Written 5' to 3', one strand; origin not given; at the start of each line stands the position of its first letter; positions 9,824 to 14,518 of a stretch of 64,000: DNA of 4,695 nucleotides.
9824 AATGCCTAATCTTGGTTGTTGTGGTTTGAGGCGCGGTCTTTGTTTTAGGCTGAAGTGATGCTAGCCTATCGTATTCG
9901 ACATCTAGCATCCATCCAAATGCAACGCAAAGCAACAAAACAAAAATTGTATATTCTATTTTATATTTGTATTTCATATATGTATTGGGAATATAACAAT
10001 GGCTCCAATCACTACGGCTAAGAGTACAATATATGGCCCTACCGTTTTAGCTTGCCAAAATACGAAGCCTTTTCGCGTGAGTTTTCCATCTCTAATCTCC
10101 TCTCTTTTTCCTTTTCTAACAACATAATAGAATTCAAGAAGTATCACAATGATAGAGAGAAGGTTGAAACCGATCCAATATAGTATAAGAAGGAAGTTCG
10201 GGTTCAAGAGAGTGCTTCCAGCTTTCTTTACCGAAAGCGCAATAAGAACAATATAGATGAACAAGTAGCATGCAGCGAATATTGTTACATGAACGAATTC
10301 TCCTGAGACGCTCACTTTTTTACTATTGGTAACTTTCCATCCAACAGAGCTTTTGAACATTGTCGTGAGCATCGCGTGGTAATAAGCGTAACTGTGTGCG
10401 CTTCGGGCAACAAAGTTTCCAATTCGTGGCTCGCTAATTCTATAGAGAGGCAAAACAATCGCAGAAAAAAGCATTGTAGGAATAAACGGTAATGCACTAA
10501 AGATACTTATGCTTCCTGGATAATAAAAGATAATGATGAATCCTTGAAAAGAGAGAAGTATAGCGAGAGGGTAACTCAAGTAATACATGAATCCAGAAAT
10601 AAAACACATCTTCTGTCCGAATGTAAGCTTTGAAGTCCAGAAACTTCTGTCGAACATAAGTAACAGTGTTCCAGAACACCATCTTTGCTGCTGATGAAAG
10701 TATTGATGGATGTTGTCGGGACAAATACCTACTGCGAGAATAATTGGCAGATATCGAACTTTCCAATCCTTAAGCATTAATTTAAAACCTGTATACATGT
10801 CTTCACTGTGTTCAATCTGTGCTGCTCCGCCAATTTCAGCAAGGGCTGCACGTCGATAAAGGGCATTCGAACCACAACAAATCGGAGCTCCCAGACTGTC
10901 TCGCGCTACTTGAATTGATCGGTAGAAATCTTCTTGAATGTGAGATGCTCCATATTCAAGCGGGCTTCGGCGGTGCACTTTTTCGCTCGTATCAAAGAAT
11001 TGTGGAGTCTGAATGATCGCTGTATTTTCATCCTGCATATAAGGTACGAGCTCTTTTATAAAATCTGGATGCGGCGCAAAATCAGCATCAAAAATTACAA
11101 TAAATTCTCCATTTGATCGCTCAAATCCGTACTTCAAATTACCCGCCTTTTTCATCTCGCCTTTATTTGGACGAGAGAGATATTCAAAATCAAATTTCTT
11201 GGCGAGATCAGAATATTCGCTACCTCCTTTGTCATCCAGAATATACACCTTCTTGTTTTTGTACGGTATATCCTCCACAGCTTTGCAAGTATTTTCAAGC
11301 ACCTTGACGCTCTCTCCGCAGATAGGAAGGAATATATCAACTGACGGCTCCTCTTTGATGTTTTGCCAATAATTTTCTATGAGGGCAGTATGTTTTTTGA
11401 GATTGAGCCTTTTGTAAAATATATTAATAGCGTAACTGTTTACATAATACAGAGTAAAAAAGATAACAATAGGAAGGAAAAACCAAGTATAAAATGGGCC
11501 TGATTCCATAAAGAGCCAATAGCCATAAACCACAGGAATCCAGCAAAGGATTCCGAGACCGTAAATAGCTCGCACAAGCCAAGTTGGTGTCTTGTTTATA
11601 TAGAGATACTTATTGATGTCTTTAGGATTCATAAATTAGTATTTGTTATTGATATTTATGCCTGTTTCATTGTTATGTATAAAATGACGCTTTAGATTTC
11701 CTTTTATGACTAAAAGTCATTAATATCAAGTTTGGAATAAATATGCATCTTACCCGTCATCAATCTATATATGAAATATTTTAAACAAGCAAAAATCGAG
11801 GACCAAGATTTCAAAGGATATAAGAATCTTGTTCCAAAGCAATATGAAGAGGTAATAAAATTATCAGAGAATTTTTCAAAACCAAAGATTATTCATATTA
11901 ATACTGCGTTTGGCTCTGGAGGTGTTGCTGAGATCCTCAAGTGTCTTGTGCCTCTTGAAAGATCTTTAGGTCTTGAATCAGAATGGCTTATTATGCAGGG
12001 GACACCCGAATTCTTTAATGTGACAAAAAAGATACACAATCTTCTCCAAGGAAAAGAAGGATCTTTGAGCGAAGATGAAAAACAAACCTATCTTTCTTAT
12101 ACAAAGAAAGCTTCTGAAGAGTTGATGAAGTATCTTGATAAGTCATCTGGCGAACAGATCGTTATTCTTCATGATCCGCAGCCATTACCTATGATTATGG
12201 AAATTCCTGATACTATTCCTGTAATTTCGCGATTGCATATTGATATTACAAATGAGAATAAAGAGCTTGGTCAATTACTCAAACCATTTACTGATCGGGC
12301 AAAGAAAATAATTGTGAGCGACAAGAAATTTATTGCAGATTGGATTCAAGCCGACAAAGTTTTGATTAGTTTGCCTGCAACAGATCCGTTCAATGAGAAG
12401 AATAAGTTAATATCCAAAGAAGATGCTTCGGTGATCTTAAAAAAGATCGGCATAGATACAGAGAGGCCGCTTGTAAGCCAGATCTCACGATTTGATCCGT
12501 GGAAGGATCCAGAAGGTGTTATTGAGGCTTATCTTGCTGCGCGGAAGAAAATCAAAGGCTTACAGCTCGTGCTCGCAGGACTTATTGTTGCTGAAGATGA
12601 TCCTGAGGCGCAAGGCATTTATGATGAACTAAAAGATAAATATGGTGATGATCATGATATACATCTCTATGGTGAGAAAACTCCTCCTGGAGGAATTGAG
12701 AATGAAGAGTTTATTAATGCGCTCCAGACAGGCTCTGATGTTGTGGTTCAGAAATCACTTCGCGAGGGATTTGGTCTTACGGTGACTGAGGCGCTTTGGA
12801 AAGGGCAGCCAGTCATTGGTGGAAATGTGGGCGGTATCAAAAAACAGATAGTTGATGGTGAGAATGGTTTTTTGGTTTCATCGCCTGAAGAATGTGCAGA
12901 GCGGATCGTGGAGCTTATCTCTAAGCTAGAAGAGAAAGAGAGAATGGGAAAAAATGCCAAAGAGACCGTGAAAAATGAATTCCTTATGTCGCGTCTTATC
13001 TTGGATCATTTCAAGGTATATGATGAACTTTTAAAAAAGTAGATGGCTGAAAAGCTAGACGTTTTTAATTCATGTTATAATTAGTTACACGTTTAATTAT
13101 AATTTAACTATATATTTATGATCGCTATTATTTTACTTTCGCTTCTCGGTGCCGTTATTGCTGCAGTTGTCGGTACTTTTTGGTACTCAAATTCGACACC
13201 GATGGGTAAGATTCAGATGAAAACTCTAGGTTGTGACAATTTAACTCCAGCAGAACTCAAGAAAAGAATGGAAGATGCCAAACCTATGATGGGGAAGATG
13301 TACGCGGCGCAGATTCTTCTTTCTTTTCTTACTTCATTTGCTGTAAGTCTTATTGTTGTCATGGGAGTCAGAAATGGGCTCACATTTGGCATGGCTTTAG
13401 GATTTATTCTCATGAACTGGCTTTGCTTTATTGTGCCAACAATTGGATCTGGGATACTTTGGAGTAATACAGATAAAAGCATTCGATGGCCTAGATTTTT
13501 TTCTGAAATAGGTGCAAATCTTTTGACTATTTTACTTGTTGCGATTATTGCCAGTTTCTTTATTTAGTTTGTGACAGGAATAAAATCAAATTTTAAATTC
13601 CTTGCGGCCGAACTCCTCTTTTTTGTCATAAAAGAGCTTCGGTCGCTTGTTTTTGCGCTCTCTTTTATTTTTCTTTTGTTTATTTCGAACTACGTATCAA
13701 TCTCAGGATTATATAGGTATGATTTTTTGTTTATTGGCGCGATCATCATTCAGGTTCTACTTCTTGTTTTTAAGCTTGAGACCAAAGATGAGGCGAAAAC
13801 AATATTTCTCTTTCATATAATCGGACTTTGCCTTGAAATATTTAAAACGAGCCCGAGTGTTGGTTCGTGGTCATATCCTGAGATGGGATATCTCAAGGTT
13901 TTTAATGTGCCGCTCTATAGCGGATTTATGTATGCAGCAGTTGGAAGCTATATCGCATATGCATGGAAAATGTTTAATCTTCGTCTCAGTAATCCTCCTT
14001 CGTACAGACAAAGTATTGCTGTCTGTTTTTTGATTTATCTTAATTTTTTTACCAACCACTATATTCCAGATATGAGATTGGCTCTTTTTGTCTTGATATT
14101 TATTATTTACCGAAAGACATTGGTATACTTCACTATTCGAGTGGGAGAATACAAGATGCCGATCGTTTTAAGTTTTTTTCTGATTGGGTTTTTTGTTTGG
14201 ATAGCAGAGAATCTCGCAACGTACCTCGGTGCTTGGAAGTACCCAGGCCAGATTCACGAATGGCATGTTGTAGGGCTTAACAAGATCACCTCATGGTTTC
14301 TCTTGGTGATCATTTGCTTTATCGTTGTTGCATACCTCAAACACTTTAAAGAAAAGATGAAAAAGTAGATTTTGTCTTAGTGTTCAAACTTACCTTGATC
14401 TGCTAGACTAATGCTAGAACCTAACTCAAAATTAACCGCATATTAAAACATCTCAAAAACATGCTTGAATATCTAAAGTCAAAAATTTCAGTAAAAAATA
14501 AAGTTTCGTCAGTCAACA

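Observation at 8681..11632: Translationally coupled operon: cellulose-synthase-like GT2 glucan synthase, then a Pro/Thr-rich anchored protein, then a GH16 glucanase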

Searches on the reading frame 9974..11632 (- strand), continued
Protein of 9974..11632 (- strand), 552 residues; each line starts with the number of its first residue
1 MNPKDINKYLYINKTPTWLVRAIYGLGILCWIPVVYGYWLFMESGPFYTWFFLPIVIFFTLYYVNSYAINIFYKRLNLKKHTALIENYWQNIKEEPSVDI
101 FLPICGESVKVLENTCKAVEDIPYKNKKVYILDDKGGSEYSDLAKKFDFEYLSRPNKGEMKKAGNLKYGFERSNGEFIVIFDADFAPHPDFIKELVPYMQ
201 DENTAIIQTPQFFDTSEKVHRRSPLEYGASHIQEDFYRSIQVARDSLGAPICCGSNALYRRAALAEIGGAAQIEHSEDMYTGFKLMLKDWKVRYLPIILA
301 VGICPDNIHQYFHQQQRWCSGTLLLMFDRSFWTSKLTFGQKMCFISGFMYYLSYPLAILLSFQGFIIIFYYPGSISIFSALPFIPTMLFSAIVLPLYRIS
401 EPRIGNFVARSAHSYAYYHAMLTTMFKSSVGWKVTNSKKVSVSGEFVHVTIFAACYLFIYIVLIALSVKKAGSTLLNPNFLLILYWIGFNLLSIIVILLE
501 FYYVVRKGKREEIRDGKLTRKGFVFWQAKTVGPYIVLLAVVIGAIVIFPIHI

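Call 62: get_annotated_region(hit=H86, flank=3000)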
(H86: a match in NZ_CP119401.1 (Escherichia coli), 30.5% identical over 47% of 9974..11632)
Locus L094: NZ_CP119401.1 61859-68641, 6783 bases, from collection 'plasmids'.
description: Escherichia coli strain MRE162 substr. NOR plasmid pMRE162 NOR, complete sequence
organism: Escherichia coli (NCBI taxid 562)
taxonomy: Bacteria; Pseudomonadota; Gammaproteobacteria; Enterobacterales; Enterobacteriaceae; Escherichia; Escherichia coli
host: -; source: Cell culutre; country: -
typing (MOB-suite, as given by PLSDB): non-mobilizable; replicon IncHI1B
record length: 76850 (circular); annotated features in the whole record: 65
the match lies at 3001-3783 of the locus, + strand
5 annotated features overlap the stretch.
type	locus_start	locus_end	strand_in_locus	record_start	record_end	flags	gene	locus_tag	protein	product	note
CDS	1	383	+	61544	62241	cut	-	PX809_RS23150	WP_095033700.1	IS1-like element IS1B family transposase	GO:0006313 - DNA transposition [Evidence IEA]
CDS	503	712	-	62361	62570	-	-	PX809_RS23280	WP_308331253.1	hypothetical protein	-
CDS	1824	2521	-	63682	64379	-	-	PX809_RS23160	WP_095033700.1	IS1-like element IS1B family transposase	GO:0006313 - DNA transposition [Evidence IEA]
CDS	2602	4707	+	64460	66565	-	bcsA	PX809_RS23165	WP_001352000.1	UDP-forming cellulose synthase catalytic subunit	GO:0030244 - cellulose biosynthetic process [Evidence IEA]; GO:0006011 - UDP-glucose metabolic process [Evidence IEA]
CDS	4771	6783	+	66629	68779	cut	-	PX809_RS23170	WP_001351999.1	cellulose biosynthesis cyclic di-GMP-binding regulatory protein BcsB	-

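Call 63: get_annotated_region(hit=H98, flank=1500)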
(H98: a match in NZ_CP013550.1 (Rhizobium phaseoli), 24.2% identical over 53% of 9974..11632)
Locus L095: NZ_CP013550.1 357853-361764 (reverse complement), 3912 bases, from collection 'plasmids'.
description: Rhizobium phaseoli strain R611 plasmid pRetR611c, complete sequence
organism: Rhizobium phaseoli (NCBI taxid 396)
taxonomy: Bacteria; Pseudomonadota; Alphaproteobacteria; Hyphomicrobiales; Rhizobiaceae; Rhizobium; Rhizobium phaseoli
host: -; source: Phaseolus vulgaris,Whole organism,Legume rhizosphere,legume-root nodule; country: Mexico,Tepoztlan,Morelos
typing (MOB-suite, as given by PLSDB): conjugative; relaxase MOBQ; mating-pair formation MPF_T
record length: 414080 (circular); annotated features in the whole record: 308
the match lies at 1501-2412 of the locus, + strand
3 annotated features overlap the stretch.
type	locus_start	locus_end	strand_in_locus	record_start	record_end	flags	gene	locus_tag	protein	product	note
CDS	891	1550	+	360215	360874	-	nodB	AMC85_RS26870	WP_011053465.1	chitooligosaccharide deacetylase NodB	GO:0009877 - nodulation [Evidence IEA]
CDS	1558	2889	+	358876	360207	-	nodC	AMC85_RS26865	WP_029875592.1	chitooligosaccharide synthase NodC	GO:0009877 - nodulation [Evidence IEA]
CDS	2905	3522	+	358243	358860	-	nodS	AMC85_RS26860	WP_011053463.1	nodulation methyltransferase NodS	GO:0009312 - oligosaccharide biosynthetic process [Evidence IEA]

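Call 64: get_annotated_region(hit=H101, flank=1500)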
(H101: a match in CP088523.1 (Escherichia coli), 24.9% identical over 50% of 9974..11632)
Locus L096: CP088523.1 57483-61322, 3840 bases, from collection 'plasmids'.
description: Escherichia coli strain E16EC0715 plasmid pE16EC0715-3, complete sequence
organism: Escherichia coli (NCBI taxid 562)
taxonomy: Bacteria; Pseudomonadota; Gammaproteobacteria; Enterobacterales; Enterobacteriaceae; Escherichia; Escherichia coli
host: -; source: Homo sapiens,blood; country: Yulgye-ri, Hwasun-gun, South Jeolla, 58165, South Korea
typing (MOB-suite, as given by PLSDB): conjugative; relaxase MOBP; mating-pair formation MPF_T
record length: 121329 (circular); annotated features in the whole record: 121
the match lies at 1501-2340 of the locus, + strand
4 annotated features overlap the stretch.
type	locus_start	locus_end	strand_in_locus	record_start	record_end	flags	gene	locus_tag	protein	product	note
CDS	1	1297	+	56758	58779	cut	pgaB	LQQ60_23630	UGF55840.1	poly-beta-1,6-N-acetyl-D-glucosamine N-deacetylase PgaB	-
CDS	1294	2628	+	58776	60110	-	pgaC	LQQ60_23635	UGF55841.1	poly-beta-1,6 N-acetyl-D-glucosamine synthase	-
CDS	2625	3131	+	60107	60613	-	pgaD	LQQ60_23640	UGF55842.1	poly-beta-1,6-N-acetyl-D-glucosamine biosynthesis protein PgaD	-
CDS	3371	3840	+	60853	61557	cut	-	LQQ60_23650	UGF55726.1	IS6-like element IS26 family transposase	-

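Call 65: get_annotated_region(hit=H3, flank=3500)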
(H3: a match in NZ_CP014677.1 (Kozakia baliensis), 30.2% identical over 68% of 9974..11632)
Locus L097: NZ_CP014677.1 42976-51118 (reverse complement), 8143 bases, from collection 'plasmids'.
description: Kozakia baliensis strain DSM 14400 plasmid pKB14400_3, complete sequence
organism: Kozakia baliensis (NCBI taxid 153496)
taxonomy: Bacteria; Pseudomonadota; Alphaproteobacteria; Rhodospirillales; Acetobacteraceae; Kozakia; Kozakia baliensis
host: -; source: palm brown sugar; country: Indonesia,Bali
typing (MOB-suite, as given by PLSDB): non-mobilizable
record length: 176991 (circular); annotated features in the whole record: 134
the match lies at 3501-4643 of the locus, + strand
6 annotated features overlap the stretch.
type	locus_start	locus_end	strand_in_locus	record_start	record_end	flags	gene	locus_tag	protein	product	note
CDS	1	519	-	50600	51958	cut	-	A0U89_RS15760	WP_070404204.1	diguanylate cyclase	-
CDS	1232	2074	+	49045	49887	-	-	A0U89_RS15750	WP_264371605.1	glycosyl hydrolase family 8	GO:0005975 - carbohydrate metabolic process [Evidence IEA]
CDS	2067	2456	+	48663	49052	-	-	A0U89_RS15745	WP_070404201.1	hypothetical protein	-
CDS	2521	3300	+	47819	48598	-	-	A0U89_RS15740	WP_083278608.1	cellulose synthase operon protein YhjQ/BcsQ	-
CDS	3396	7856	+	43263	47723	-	bcsA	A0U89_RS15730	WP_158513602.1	UDP-forming cellulose synthase catalytic subunit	GO:0030244 - cellulose biosynthetic process [Evidence IEA]; GO:0006011 - UDP-glucose metabolic process [Evidence IEA]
CDS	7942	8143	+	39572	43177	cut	-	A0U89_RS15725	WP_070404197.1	cellulose synthase subunit BcsC-related outer membrane protein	GO:0030244 - cellulose biosynthetic process [Evidence IEA]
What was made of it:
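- Precedent from established knowledge: synthase-dependent polysaccharide operons usually carry a hydrolase for their own product, e.g. BcsZ with BcsA (a GH8 gene is seen next to bcsA in call 65).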

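Call 66: get_annotated_region(hit=H38, flank=3500)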
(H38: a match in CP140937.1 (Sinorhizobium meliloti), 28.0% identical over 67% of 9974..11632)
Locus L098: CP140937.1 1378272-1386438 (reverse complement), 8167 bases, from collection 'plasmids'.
description: Sinorhizobium meliloti strain ml21 plasmid pSymB, complete sequence
organism: Sinorhizobium meliloti (NCBI taxid 382)
taxonomy: Bacteria; Pseudomonadota; Alphaproteobacteria; Hyphomicrobiales; Rhizobiaceae; Sinorhizobium; Sinorhizobium meliloti
host: -; source: Medicago lupulina,whole organism; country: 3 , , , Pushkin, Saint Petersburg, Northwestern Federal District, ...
typing (MOB-suite, as given by PLSDB): mobilizable; relaxase MOBQ
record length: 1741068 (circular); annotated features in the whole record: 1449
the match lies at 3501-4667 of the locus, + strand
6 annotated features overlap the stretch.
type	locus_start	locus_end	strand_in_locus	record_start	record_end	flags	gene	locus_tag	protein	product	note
CDS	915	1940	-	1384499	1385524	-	-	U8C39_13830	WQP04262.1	sensor domain-containing diguanylate cyclase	-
CDS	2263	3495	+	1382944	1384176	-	-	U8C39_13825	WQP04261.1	efflux RND transporter periplasmic adaptor subunit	-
CDS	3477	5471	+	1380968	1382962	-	-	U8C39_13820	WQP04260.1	glycosyltransferase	-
CDS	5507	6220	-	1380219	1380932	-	-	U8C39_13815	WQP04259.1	transcriptional regulator NanR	-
CDS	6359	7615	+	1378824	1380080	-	oiaX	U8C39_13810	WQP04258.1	3-oxo-isoapionate-4-phosphate decarboxylase OiaX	-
CDS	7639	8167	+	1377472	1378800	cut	-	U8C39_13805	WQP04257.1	four-carbon acid sugar kinase family protein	-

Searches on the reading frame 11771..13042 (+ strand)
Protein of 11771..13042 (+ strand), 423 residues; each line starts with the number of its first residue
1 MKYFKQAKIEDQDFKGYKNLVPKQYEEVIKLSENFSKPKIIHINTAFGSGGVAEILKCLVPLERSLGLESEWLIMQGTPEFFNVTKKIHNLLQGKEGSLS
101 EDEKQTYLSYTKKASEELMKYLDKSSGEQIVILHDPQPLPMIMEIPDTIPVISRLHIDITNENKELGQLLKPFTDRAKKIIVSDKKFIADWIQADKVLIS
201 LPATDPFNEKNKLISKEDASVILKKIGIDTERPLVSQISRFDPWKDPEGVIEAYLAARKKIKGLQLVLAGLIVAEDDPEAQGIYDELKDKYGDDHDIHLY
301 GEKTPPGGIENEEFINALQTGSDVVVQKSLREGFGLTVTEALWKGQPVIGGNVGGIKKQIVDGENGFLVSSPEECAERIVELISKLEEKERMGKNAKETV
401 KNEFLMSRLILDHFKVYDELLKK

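Call 3: search_protein_families(library=pfam, proteins=[window:11771-13042:+], max_evalue=0.01)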
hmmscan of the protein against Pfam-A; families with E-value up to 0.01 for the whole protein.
window:11771-13042:+ (423 aa): 5 families
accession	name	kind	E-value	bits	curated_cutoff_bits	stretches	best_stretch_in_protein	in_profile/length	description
PF21269.3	TreT_GT1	-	1.1e-37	129.3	27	1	42-188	1-143/144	Trehalose synthase, N-terminal domain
PF00534.26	Glycos_transf_1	-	1.6e-26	93.3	26.4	1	223-398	6-171/172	Glycosyl transferases group 1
PF13692.12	Glyco_trans_1_4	-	4.1e-15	56.7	27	1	234-384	3-141/142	Glycosyl transferases group 1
PF20706.3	GT4-conflict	-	1.2e-05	24.9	26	1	312-400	272-355/385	Family 4 Glycosyltransferase in conflict systems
PF13524.12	Glyco_trans_1_2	-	0.00034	21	25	1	309-407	35-136/144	Glycosyl transferase-like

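Call 4: search_protein_families(library=ncbifam, proteins=[window:11771-13042:+], max_evalue=0.01)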
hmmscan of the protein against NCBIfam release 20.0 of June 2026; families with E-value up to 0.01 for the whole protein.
window:11771-13042:+ (423 aa): 29 families (the best 25 are shown)
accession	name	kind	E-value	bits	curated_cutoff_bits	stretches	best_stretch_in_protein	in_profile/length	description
NF041139.1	TreT_Thcocales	equivalog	3.8e-98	329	775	1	6-416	6-408/412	trehalose synthase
TIGR03999.1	thiol_BshA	equivalog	5.2e-20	71.7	273.7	1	209-421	177-374/375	N-acetyl-alpha-D-glucosaminyl L-malate synthase BshA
TIGR03088.1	stp2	hypoth_equivalog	1.1e-17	64.2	409.05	1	218-421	180-374/374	TIGR03088 family PEP-CTERM/XrtA system glycosyltransferase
TIGR02149.1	glgA_Coryne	subfamily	4.2e-15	55.8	302.4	1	216-420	188-390/391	glycogen synthase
NF041876.1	EPS_EpsE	equivalog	4.6e-15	55.8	400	1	239-407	221-383/389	exopolysaccharide biosynthesis GT4 family glycosyltransferase EpsE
NF038295.1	EPS_HpsP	equivalog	1.2e-14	54.1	550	1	217-420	192-387/388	hormogonium polysaccharide biosynthesis glycosyltransferase HpsP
TIGR03449.1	mycothiol_MshA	equivalog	1.6e-14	53.6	462.5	1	223-401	211-385/406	D-inositol-3-phosphate glycosyltransferase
NF038229.1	Glyco4_Geo_Pelo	equivalog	1.3e-11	44.1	400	1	315-421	231-337/338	GPMC system family 4 glycosyltransferase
NF047880.1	glyco_SdgA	exception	3.6e-11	42.3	800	1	99-401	190-472/488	serine-aspartate repeat adhesin O-glycosyltransferase SdgA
TIGR02470.1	sucr_synth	equivalog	2.5e-10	39.1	810.4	1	216-389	535-713/784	sucrose synthase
TIGR04047.1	MSMEG_0565_glyc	hypoth_equivalog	1.8e-09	37.2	259.85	1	233-417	194-371/373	MSMEG_0565 family glycosyltransferase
NF053787.1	GlcN_PG_synth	equivalog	9.8e-09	34.5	480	1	316-421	256-360/361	N-acetylglucosaminyl phosphatidylglycerol synthase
TIGR02472.1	sucr_P_syn_N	equivalog_domain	1.3e-08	34.1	576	1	194-404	208-425/439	sucrose-phosphate synthase, putative, glycosyltransferase domain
NF041010.1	glycosy_Agl16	equivalog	2e-08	33.5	575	1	319-402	251-334/352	glycosylation protein Agl16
TIGR02095.1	glgA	subfamily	8.9e-08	31.2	328.45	1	207-404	267-461/477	glycogen/starch synthase, ADP-glucose type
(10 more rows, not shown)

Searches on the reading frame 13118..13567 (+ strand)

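Call 51: search_protein_families(library=pfam, proteins=[window:13118-13567:+], max_evalue=0.001)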
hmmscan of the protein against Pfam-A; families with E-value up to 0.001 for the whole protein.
window:13118-13567:+ (149 aa): 1 family
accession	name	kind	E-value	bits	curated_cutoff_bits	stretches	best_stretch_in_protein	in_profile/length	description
PF08570.15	DUF1761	-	1.5e-11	45.1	31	1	9-144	4-121/123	Protein of unknown function (DUF1761)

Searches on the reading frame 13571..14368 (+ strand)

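Call 51: search_protein_families(library=pfam, proteins=[window:13571-14368:+], max_evalue=0.001)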
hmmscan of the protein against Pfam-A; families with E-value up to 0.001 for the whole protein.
window:13571-14368:+ (265 aa): 1 family
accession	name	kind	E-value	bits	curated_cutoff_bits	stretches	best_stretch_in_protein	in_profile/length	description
PF05675.17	DUF817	-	1.4e-90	303.6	25.9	1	14-250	1-237/237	Protein of unknown function (DUF817)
